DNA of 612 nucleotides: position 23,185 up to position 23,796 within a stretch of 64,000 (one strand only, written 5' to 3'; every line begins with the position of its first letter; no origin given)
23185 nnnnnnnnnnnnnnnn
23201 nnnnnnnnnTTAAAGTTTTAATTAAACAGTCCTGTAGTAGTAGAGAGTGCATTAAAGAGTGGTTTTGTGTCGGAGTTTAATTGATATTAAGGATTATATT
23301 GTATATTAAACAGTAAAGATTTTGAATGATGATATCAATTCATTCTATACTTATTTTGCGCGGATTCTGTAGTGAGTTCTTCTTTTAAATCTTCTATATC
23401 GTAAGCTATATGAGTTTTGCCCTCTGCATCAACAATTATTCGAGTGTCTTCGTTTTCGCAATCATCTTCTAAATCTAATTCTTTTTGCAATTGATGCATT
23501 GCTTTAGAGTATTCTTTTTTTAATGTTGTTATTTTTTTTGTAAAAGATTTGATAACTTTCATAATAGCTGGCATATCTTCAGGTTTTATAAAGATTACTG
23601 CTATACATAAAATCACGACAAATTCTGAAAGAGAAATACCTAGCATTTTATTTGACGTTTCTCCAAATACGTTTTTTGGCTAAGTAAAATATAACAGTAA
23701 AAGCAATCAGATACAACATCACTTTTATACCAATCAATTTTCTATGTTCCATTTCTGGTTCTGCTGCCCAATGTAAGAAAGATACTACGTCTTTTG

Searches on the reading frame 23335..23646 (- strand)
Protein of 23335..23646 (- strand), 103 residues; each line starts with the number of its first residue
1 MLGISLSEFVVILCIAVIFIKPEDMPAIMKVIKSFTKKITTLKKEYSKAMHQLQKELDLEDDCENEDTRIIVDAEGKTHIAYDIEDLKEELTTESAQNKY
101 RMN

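Call 99: search_protein_families(library=pfam, proteins=[window:23335-23646:-], max_evalue=0.05)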
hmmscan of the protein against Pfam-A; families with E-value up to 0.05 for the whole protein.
window:23335-23646:- (103 aa): 1 family
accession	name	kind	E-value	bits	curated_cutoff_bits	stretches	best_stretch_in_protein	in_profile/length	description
PF15237.11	PTRF_SDPR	-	0.0095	16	30.5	1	30-97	172-237/250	PTRF/SDPR family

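Call 100: search_protein_families(library=ncbifam, proteins=[window:23335-23646:-], max_evalue=0.01)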
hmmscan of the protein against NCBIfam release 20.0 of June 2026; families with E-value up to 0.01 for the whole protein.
window:23335-23646:- (103 aa): 6 families
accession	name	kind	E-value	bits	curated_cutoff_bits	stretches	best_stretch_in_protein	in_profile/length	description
NF047941.1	TatB_Rickett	equivalog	1.1e-16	60.8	75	1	1-85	1-84/84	Sec-independent protein translocase subunit TatB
TIGR01410.1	tatB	equivalog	2.3e-08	34.5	56.5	1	3-61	2-57/80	Sec-independent protein translocase protein TatB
NF011429.0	PRK14857.1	equivalog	1.4e-06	28.6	77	1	2-71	4-77/91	TatA/E family twin arginine-targeting protein translocase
NF002377.0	PRK01371.1-4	equivalog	8.5e-05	22.9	96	1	1-87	1-83/119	sec-independent translocase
NF002375.0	PRK01371.1-2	equivalog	0.00022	21.5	137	1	1-91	1-91/137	sec-independent translocase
NF001212.0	PRK00182.1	equivalog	0.001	19.4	195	1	4-58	5-56/165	Sec-independent protein translocase subunit TatB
